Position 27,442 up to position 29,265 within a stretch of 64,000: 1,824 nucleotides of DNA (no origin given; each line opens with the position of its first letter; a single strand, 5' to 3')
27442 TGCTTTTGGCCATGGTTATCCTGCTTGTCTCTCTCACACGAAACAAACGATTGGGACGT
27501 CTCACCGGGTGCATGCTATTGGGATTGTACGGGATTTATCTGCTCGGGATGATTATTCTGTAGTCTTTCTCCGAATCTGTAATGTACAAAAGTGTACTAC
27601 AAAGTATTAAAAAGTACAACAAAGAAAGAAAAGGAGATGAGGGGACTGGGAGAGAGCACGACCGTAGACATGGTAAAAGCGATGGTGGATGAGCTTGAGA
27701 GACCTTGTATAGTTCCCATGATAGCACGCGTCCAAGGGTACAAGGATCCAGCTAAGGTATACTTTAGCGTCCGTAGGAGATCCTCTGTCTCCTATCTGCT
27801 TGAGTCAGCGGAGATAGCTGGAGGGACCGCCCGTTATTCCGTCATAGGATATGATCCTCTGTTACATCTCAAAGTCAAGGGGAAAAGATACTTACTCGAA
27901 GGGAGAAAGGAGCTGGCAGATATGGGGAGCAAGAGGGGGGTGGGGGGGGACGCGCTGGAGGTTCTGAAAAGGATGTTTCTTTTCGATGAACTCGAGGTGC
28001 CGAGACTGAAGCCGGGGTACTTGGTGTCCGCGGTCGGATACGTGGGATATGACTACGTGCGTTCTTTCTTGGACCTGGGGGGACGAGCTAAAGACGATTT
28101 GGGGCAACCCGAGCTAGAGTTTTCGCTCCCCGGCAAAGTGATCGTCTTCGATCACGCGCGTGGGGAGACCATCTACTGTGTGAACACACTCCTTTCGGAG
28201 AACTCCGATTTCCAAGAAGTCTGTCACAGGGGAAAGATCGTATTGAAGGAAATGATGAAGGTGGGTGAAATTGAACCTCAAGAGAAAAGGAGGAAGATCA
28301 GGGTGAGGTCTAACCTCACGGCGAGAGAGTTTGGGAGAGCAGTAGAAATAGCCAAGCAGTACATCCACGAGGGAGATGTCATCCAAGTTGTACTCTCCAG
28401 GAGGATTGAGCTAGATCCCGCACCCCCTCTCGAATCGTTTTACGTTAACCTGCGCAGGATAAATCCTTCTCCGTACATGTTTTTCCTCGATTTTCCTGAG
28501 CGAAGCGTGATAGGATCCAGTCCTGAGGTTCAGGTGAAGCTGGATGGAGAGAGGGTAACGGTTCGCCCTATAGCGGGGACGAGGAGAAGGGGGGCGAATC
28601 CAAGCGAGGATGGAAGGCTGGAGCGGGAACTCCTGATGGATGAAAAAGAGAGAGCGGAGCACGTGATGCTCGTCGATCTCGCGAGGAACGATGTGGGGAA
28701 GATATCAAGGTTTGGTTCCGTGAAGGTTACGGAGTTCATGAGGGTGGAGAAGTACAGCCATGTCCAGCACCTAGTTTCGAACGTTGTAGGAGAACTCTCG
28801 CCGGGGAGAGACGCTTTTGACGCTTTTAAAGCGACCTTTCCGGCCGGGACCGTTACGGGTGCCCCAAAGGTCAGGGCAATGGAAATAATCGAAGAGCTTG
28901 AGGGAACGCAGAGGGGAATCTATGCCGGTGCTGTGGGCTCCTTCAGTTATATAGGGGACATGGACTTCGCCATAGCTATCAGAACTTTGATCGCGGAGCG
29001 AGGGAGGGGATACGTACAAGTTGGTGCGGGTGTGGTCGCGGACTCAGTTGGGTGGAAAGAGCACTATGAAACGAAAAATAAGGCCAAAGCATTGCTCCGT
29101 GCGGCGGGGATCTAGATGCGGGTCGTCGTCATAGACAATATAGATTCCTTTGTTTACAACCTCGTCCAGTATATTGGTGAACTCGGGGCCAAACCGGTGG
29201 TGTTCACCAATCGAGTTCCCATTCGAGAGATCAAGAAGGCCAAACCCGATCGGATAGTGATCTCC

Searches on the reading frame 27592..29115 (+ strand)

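Call 58: search_protein_families(library=ncbifam, proteins=[window:27592-29115:+], max_evalue=1e-10)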
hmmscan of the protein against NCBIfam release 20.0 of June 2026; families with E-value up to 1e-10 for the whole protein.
window:27592-29115:+ (507 aa): 26 families (the best 25 are shown)
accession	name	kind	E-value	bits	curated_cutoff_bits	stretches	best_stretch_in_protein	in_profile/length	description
TIGR01820.1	TrpE-arch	equivalog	3.2e-145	484.9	512.05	1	53-505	1-448/449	anthranilate synthase component I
TIGR00564.1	trpE_most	equivalog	5.6e-145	483.8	517.7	1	53-505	6-454/455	anthranilate synthase component I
NF010086.0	PRK13571.1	equivalog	9.2e-127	423.6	693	1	40-504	23-496/510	anthranilate synthase component I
NF010087.0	PRK13572.1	equivalog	2.3e-111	372.6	580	1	49-507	7-433/435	anthranilate synthase component I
NF010089.0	PRK13574.1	equivalog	2e-104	349.9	527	1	47-507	6-420/421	anthranilate synthase component I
NF010079.0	PRK13564.1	equivalog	2.4e-102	343.4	471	1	145-504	144-510/521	anthranilate synthase component 1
TIGR01824.1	PabB-clade2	equivalog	3.1e-97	326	408.55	1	148-501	4-355/355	aminodeoxychorismate synthase, component I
NF004610.0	PRK05940.1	equivalog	2.2e-92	310.2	568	1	146-504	103-458/467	anthranilate synthase component I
TIGR00565.1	trpE_proteo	equivalog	2.6e-90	303.7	494.65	1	145-504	127-492/498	anthranilate synthase component I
NF006563.0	PRK09070.1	equivalog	7.6e-89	298.4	514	1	214-504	152-443/447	aminodeoxychorismate synthase component I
TIGR00553.1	pabB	equivalog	1.1e-83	281.1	328.4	1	148-500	2-328/329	aminodeoxychorismate synthase component I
NF010082.0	PRK13567.1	equivalog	8e-81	272.1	576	1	68-503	25-465/468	anthranilate synthase component I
NF012009.0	PRK15465.1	equivalog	1.6e-71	241.2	622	1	42-503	6-449/453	aminodeoxychorismate synthase component 1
NF010081.0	PRK13566.1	equivalog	1e-69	235.6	645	1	148-504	160-506/729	anthranilate synthase component I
NF005698.0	PRK07508.1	equivalog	1.6e-69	234.3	452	1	232-501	104-375/383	aminodeoxychorismate synthase component I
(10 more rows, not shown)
